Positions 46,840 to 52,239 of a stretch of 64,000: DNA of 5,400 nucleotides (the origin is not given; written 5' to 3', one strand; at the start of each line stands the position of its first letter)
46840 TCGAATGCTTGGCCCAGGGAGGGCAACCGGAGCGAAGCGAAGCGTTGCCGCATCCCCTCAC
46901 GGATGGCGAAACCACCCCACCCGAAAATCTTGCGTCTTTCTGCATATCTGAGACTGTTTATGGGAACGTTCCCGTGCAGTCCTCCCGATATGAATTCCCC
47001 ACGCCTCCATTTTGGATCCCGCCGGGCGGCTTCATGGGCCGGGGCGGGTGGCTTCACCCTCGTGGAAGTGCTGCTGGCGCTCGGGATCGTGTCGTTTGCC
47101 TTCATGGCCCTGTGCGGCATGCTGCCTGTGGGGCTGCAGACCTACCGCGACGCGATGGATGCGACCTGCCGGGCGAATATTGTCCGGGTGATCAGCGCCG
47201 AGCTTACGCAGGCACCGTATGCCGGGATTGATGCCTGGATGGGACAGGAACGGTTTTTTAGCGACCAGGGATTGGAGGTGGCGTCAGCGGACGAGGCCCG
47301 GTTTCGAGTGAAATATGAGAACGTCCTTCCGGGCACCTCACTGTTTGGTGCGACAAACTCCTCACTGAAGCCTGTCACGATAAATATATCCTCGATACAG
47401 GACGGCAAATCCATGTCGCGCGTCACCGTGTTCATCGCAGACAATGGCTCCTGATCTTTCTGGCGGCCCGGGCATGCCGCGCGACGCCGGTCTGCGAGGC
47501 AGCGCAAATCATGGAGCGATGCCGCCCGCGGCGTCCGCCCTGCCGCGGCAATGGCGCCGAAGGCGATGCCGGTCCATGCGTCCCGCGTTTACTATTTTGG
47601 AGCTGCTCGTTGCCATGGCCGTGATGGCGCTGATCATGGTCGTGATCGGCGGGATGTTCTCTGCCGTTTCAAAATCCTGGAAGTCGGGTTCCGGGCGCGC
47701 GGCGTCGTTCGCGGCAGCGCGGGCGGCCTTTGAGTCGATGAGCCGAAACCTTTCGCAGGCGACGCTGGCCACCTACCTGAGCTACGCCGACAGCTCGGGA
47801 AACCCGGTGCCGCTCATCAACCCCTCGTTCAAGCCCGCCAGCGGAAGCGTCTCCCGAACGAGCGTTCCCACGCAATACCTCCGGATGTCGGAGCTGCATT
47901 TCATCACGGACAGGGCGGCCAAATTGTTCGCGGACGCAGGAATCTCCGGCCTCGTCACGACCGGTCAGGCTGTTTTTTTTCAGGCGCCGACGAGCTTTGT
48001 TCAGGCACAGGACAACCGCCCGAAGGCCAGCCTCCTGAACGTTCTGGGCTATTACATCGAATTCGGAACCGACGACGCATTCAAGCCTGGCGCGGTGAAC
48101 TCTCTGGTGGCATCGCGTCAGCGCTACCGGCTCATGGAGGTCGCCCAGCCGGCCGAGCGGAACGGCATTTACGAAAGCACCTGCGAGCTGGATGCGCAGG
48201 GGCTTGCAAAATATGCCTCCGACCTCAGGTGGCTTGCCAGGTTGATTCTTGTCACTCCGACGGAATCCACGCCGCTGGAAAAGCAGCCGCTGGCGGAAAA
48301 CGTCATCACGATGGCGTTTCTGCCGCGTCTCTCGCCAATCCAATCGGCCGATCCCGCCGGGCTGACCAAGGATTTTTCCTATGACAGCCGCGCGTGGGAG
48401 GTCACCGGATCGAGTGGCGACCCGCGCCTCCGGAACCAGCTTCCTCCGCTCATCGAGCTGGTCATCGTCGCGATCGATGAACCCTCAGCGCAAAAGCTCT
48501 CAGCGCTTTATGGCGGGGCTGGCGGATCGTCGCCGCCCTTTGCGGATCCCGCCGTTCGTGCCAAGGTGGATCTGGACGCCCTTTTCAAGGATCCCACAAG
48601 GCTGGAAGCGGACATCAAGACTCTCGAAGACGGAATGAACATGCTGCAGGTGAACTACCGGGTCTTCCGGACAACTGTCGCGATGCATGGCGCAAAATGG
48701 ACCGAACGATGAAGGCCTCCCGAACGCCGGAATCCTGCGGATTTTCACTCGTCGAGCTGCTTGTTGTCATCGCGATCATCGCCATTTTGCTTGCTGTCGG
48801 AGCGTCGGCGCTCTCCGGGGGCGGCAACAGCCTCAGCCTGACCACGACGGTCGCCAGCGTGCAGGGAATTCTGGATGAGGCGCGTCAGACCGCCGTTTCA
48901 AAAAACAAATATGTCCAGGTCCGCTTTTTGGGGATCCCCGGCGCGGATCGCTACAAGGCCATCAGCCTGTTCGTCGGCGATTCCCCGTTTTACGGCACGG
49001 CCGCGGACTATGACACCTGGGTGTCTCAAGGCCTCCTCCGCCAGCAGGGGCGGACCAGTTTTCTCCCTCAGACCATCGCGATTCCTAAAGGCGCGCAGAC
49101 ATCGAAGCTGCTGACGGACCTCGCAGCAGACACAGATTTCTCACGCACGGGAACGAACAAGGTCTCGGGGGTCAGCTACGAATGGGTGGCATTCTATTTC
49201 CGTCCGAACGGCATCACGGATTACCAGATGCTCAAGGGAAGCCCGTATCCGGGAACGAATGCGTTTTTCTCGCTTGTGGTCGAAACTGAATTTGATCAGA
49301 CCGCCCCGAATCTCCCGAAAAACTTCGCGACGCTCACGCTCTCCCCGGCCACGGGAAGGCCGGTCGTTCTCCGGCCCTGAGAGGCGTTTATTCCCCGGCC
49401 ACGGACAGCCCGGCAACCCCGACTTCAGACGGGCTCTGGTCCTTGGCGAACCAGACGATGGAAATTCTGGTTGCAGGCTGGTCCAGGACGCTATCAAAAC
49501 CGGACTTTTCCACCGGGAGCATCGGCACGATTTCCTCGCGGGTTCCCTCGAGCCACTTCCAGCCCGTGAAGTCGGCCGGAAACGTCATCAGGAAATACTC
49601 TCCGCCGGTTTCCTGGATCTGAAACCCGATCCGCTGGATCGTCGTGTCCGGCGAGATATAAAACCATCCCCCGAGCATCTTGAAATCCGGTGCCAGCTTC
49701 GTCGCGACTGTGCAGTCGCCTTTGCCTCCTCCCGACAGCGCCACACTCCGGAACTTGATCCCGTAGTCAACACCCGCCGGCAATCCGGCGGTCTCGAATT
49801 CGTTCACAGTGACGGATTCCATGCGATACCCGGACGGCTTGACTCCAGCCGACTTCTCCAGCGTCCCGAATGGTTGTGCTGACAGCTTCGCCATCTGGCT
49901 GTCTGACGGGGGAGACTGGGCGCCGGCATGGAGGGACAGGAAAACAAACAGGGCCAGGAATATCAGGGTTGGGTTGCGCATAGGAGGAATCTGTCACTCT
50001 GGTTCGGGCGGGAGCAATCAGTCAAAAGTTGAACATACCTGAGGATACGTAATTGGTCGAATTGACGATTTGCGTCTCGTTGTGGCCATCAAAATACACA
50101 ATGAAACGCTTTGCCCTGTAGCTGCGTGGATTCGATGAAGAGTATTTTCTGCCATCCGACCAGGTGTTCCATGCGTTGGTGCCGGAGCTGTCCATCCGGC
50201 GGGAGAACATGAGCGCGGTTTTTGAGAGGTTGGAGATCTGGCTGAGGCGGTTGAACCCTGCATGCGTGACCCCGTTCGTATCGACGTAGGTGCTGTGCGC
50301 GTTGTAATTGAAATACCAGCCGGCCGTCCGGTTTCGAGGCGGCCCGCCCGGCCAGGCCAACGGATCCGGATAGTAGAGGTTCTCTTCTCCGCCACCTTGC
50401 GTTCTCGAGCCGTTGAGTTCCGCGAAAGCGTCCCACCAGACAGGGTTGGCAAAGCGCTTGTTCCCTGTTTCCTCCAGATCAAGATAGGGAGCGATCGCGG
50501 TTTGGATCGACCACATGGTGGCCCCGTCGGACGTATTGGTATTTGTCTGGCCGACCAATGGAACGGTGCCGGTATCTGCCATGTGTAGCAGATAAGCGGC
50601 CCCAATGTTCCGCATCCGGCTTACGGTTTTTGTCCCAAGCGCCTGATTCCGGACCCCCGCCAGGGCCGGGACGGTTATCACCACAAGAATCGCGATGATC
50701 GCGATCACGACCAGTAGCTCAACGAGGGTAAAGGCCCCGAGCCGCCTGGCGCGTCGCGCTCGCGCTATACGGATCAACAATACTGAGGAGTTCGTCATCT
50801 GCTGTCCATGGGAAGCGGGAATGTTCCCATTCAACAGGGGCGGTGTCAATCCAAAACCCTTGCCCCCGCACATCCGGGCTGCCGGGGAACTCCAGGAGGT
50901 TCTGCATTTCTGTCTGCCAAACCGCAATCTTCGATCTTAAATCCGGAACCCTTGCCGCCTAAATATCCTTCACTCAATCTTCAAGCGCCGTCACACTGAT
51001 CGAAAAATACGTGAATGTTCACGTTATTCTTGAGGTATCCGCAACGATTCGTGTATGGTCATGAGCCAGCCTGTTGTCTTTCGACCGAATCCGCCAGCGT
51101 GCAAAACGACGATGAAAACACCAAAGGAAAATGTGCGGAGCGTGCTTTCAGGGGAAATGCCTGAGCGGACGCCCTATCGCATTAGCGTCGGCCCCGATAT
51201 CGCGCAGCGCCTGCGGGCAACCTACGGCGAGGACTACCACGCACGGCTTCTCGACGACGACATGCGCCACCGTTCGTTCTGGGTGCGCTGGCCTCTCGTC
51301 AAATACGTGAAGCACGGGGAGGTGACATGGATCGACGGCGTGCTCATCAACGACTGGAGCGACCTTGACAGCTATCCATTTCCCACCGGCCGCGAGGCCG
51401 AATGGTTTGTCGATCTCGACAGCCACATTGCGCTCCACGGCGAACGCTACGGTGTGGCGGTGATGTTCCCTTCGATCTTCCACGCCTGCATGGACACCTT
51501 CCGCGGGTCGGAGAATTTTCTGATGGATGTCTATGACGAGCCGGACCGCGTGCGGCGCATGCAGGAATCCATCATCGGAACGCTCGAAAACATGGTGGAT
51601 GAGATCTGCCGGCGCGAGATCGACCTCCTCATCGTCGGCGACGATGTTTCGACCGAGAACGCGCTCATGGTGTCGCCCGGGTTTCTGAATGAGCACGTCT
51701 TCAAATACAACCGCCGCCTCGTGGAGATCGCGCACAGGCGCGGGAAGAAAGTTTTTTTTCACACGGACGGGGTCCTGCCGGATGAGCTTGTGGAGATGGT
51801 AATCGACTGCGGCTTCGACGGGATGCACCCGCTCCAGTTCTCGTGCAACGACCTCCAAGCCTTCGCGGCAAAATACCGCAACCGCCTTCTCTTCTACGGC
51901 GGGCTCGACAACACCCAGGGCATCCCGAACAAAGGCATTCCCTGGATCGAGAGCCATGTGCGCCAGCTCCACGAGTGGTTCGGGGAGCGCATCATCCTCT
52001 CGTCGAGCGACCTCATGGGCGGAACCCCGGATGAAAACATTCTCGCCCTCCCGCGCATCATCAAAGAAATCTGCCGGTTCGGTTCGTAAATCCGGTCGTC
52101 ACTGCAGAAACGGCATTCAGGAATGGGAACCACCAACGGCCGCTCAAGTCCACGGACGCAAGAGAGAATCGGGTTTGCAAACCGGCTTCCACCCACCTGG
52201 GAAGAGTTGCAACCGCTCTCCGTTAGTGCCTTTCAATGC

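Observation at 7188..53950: Recurrent 12-bp palindrome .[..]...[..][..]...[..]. marks at least nine promoter-proximal intergenic sites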

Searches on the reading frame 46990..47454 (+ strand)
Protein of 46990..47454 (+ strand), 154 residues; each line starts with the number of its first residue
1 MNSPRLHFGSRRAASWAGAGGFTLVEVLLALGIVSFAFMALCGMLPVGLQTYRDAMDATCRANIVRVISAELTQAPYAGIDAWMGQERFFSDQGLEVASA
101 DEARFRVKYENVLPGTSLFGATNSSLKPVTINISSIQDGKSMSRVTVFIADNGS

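Call 58: search_protein_families(library=pfam, proteins=[window:46990-47454:+], max_evalue=1)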
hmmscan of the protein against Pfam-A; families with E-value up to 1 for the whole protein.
window:46990-47454:+ (154 aa): 1 family
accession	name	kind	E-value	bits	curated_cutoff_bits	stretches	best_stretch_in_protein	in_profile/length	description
PF07963.17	N_methyl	-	0.00035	20.5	21.2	1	20-40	5-25/27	Prokaryotic N-terminal methylation motif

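Call 59: search_protein_families(library=ncbifam, proteins=[window:46990-47454:+], max_evalue=0.01)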
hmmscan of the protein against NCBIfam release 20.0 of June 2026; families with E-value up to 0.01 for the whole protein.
window:46990-47454:+ (154 aa): 6 families
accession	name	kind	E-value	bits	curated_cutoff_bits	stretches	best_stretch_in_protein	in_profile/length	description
TIGR02598.1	TIGR02598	subfamily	1.4e-16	61.1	51.4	1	21-138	1-126/151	Verru_Chthon cassette protein B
NF007848.0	PRK10557.1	equivalog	0.00047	19.5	120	1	20-47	11-38/192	prepilin peptidase-dependent protein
TIGR01707.1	gspI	equivalog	0.0019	18.7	44.35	1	21-43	1-23/101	type II secretion system minor pseudopilin GspI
NF041002.1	pilin_ComGF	equivalog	0.0033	17.7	80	1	21-51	3-33/139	competence type IV pilus minor pilin ComGF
TIGR02523.1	type_IV_pilV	equivalog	0.004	17.6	52.2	1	20-72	2-50/139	type IV pilus modification protein PilV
TIGR02532.1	IV_pilin_GFxxxE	domain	0.0064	16.3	16.3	1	20-40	2-22/24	prepilin-type N-terminal cleavage/methylation domain-containing protein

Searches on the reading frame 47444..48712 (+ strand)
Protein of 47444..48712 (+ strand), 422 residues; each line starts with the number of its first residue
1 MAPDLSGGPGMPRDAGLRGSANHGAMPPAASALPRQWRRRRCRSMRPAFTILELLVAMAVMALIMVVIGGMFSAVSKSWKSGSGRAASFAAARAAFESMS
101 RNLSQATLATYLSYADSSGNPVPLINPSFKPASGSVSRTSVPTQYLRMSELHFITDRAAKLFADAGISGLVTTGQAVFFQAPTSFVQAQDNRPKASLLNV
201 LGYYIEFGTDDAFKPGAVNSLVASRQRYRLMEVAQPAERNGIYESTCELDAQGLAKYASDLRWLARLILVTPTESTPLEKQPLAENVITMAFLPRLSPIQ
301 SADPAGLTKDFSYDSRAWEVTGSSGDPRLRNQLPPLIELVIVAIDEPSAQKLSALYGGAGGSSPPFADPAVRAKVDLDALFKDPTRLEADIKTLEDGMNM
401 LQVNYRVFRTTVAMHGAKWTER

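Call 8: search_protein_families(library=pfam, proteins=[window:47444-48712:+], max_evalue=0.001)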
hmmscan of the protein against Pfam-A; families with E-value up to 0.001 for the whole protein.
window:47444-48712:+ (422 aa): 1 family
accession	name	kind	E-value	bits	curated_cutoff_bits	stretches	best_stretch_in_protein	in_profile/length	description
PF07963.17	N_methyl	-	0.00058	19.8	21.2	1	48-68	6-26/27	Prokaryotic N-terminal methylation motif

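Call 59: search_protein_families(library=ncbifam, proteins=[window:47444-48712:+], max_evalue=0.01)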
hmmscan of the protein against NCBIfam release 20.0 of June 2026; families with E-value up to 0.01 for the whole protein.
window:47444-48712:+ (422 aa): 6 families
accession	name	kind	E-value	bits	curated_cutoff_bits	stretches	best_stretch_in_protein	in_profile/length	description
TIGR02599.1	TIGR02599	subfamily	2.7e-80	270.3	256.5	1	48-419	1-360/361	Verru_Chthon cassette protein C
TIGR01711.1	gspJ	equivalog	0.00013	21.9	64.85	1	49-108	3-62/192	type II secretion system minor pseudopilin GspJ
TIGR02596.1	TIGR02596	subfamily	0.0014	18.7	70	1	49-83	1-35/196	Verru_Chthon cassette protein D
TIGR02532.1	IV_pilin_GFxxxE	domain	0.0031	17.3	16.3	1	49-68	4-23/24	prepilin-type N-terminal cleavage/methylation domain-containing protein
NF041002.1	pilin_ComGF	equivalog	0.0032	17.7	80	1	47-78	2-33/139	competence type IV pilus minor pilin ComGF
NF041013.1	T4P_ComGE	equivalog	0.0037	17.3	49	1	48-78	5-35/83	competence type IV pilus minor pilin ComGE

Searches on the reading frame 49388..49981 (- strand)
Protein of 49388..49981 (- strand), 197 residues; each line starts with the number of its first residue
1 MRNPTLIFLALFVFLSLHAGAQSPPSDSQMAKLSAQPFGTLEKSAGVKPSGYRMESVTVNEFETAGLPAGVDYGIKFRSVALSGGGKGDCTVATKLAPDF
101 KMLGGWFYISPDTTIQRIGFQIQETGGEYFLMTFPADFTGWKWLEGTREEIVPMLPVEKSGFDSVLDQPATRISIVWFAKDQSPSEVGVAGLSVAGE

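Call 8: search_protein_families(library=pfam, proteins=[window:49388-49981:-], max_evalue=0.001)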
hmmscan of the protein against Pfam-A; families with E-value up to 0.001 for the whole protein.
window:49388-49981:- (197 aa): 0 families

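Call 58: search_protein_families(library=pfam, proteins=[window:49388-49981:-], max_evalue=1)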
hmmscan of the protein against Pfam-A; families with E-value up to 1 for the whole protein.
window:49388-49981:- (197 aa): 1 family
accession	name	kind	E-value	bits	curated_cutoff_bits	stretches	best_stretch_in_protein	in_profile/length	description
PF03425.19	CBM_11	-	0.0058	17.1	27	1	106-145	84-129/182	Carbohydrate binding domain (family 11)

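Call 59: search_protein_families(library=ncbifam, proteins=[window:49388-49981:-], max_evalue=0.01)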
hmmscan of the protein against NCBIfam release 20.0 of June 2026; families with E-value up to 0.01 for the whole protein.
window:49388-49981:- (197 aa): 0 families

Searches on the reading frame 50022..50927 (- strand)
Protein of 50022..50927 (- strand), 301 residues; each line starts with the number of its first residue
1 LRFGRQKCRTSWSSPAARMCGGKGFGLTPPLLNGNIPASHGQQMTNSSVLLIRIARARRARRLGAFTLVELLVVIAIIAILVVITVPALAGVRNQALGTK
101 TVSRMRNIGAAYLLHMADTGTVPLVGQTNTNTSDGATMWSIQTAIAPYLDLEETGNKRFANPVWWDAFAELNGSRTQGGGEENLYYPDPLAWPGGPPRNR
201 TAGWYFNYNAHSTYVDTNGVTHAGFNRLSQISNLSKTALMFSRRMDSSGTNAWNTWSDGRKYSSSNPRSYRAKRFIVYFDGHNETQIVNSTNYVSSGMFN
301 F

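Call 9: search_protein_families(library=pfam, proteins=[window:50022-50927:-], max_evalue=0.001)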
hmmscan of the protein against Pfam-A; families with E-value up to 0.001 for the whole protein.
window:50022-50927:- (301 aa): 1 family
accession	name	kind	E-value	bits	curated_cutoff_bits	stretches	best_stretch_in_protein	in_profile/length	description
PF07963.17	N_methyl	-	2.3e-05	24.2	21.2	1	65-85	6-26/27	Prokaryotic N-terminal methylation motif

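Call 59: search_protein_families(library=ncbifam, proteins=[window:50022-50798:-], max_evalue=0.01)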
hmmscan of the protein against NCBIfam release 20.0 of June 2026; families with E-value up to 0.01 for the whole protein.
window:50022-50798:- (258 aa): 11 families
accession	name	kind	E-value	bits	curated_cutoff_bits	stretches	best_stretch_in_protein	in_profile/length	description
NF040999.1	pilin_ComGC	equivalog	3.8e-07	30.2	75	1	22-51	3-32/84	competence type IV pilus major pilin ComGC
TIGR01710.1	typeII_sec_gspG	equivalog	5.3e-07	29.7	88.85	1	23-81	3-61/134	type II secretion system major pseudopilin GspG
TIGR02596.1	TIGR02596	subfamily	1.8e-06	28.2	70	1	23-75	1-54/196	Verru_Chthon cassette protein D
NF007862.0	PRK10574.1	equivalog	7.1e-05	23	138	1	22-49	6-33/145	prepilin peptidase-dependent pilin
TIGR02599.1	TIGR02599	subfamily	0.00019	20.8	256.5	1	22-56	1-35/361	Verru_Chthon cassette protein C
TIGR02532.1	IV_pilin_GFxxxE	domain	0.00022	20.9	16.3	1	23-42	4-23/24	prepilin-type N-terminal cleavage/methylation domain-containing protein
NF041775.1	typeIV_PilA_Myxo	equivalog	0.00033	20.7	400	1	17-48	7-38/214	type IV pilin protein PilA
NF041013.1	T4P_ComGE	equivalog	0.00056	20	49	1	21-53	4-36/83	competence type IV pilus minor pilin ComGE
NF047828.1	T3SSXpsI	equivalog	0.00067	19.7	150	1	23-111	4-89/132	type II secretion system protein XpsI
TIGR01711.1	gspJ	equivalog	0.00074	19.4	64.85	1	22-75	2-56/192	type II secretion system minor pseudopilin GspJ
TIGR01708.2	typeII_sec_gspH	equivalog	0.0075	16.3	80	0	23-51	4-32/169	type II secretion system minor pseudopilin GspH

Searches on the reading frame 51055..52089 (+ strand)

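Call 9: search_protein_families(library=pfam, proteins=[window:51055-52089:+], max_evalue=0.001)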
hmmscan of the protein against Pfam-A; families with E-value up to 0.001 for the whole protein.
window:51055-52089:+ (344 aa): 1 family
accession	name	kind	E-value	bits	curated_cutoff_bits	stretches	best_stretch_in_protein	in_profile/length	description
PF01208.23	URO-D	-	6.3e-08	32.4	23.9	1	150-338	160-345/346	Uroporphyrinogen decarboxylase (URO-D)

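Call 59: search_protein_families(library=ncbifam, proteins=[window:51055-52089:+], max_evalue=0.01)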
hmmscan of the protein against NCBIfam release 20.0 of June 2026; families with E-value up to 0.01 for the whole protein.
window:51055-52089:+ (344 aa): 3 families
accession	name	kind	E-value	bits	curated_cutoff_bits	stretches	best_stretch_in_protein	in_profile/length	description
NF004889.0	PRK06252.1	subfamily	2.7e-05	23.3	244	1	150-340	156-337/340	methylcobalamin:coenzyme M methyltransferase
TIGR01463.1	mtaA_cmuA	subfamily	0.00011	21.6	235.4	1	149-338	154-337/340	MtaA/CmuA family methyltransferase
NF040654.1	MtaA_Meth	equivalog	0.0047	15.9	400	1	150-283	154-280/337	methylcobamide:CoM methyltransferase MtaA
